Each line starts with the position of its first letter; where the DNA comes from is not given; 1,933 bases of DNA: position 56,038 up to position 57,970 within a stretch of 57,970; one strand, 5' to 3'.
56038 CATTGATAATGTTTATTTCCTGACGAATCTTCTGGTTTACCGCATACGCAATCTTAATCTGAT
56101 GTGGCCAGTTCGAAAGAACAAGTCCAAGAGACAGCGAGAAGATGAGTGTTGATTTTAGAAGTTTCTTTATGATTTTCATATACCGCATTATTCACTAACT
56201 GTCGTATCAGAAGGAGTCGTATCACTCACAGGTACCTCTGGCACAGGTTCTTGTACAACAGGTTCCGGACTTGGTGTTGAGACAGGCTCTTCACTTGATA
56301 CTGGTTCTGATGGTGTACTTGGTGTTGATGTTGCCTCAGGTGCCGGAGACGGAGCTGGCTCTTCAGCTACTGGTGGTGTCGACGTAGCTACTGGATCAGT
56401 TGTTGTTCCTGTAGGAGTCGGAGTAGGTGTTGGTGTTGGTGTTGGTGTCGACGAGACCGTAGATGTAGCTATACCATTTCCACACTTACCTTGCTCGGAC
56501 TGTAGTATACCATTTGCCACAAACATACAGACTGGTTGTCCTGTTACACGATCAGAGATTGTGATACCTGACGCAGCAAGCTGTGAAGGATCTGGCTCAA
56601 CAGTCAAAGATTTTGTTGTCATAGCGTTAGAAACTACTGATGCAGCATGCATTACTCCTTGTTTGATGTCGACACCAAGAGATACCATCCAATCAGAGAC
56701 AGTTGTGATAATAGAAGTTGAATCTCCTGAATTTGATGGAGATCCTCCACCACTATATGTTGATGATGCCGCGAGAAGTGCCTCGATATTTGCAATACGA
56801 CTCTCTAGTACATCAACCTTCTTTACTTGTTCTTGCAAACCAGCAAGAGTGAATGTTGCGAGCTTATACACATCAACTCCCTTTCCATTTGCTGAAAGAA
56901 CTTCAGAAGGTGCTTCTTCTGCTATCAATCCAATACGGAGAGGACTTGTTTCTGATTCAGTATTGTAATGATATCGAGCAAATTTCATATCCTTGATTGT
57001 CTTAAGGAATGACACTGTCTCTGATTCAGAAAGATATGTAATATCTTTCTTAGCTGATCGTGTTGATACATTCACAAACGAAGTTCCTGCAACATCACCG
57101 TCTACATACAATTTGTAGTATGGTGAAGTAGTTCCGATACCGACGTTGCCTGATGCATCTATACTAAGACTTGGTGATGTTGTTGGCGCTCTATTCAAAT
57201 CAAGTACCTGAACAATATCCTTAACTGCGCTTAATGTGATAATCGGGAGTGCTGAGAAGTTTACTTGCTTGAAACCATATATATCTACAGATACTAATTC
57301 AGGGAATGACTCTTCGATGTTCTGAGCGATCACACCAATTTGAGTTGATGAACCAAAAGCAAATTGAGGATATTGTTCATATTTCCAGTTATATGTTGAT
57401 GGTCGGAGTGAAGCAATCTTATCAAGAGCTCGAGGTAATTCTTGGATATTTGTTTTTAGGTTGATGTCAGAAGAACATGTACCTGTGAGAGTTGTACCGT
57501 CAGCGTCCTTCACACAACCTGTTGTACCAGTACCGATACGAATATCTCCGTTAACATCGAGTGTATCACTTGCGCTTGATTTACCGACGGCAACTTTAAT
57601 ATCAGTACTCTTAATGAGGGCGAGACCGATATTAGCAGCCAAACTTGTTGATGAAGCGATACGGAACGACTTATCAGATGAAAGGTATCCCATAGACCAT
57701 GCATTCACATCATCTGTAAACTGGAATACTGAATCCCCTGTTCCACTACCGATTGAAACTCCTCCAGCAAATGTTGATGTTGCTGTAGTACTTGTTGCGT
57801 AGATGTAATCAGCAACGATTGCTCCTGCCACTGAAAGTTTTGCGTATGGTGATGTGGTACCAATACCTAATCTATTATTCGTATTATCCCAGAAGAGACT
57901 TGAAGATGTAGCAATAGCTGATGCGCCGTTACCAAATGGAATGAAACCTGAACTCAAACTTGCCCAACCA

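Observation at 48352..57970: Cohesin-dockerin style surface-display operon coupled to phage-tail-fibre-like adhesins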

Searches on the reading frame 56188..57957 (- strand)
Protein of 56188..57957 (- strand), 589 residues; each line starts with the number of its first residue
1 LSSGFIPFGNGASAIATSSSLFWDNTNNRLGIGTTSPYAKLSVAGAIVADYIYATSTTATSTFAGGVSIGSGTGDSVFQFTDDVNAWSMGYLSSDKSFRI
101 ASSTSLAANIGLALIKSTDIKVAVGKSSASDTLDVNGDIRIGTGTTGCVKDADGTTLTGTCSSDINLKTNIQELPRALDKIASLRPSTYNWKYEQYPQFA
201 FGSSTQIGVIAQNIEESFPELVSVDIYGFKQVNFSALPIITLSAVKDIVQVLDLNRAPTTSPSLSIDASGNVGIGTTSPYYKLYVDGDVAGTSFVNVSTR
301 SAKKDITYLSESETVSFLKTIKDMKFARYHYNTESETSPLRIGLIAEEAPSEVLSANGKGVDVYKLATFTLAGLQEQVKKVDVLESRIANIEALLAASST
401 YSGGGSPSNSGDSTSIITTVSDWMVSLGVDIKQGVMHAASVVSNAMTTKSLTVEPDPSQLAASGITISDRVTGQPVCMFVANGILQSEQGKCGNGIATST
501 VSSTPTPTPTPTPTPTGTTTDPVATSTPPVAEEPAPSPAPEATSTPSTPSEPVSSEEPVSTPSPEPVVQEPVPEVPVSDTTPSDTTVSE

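Call 3: search_protein_families(library=pfam, proteins=[window:56188-57957:-], max_evalue=1)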
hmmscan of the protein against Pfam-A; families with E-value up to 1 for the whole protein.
window:56188-57957:- (589 aa): 1 family
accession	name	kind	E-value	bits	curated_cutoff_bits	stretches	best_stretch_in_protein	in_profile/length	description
PF13884.11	Peptidase_S74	-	8.7e-24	84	22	2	163-222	1-57/58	Chaperone of endosialidase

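Call 4: search_protein_families(library=ncbifam, proteins=[window:56188-57957:-], max_evalue=1)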
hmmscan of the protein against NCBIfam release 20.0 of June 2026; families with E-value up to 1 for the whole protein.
window:56188-57957:- (589 aa): 0 families

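Call 43: search_protein_families(library=phrogs, proteins=[window:56188-57957:-], max_evalue=0.001)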
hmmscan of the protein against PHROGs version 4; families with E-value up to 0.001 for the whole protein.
window:56188-57957:- (589 aa): 27 families (the best 25 are shown)
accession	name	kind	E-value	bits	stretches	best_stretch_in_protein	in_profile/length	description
phrog_1980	-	tail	1.9e-22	81.2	2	110-227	294-388/449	tail fiber protein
phrog_5668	-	tail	7.7e-19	68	1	21-239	1312-1538/1567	tail fiber protein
phrog_9942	-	tail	4.7e-17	62.3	2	135-262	900-1021/1178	tail fiber protein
phrog_8215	-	tail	1e-16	61.5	1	40-248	816-985/1000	baseplate wedge initiator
phrog_18983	-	tail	1.9e-12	46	1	289-394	1852-1956/1970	tail fiber protein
phrog_5481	-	tail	3.4e-12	46.7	1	119-223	869-971/1043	tail fiber protein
phrog_17524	-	tail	6.9e-10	40.1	1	284-385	112-216/246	tail protein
phrog_33119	-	tail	2.3e-09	37.4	1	155-249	538-624/643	long tail fiber protein distal subunit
phrog_28668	-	unknown function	2.6e-09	38.2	1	14-67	15-67/153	-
phrog_6578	-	tail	4.5e-09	35.7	1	155-223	1072-1132/1210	tail fiber protein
phrog_18345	-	tail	5e-09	36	0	257-322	429-494/956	tail fiber protein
phrog_5555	-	tail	1.3e-08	34.6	1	290-383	662-765/788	tail protein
phrog_21722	-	tail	1.5e-08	34.7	1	53-222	375-532/576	long tail fiber protein distal subunit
phrog_25848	-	tail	3.1e-08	33.3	1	159-256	493-589/598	tail fiber protein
phrog_19966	-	tail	4.8e-08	33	1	163-252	633-717/724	long tail fiber protein distal subunit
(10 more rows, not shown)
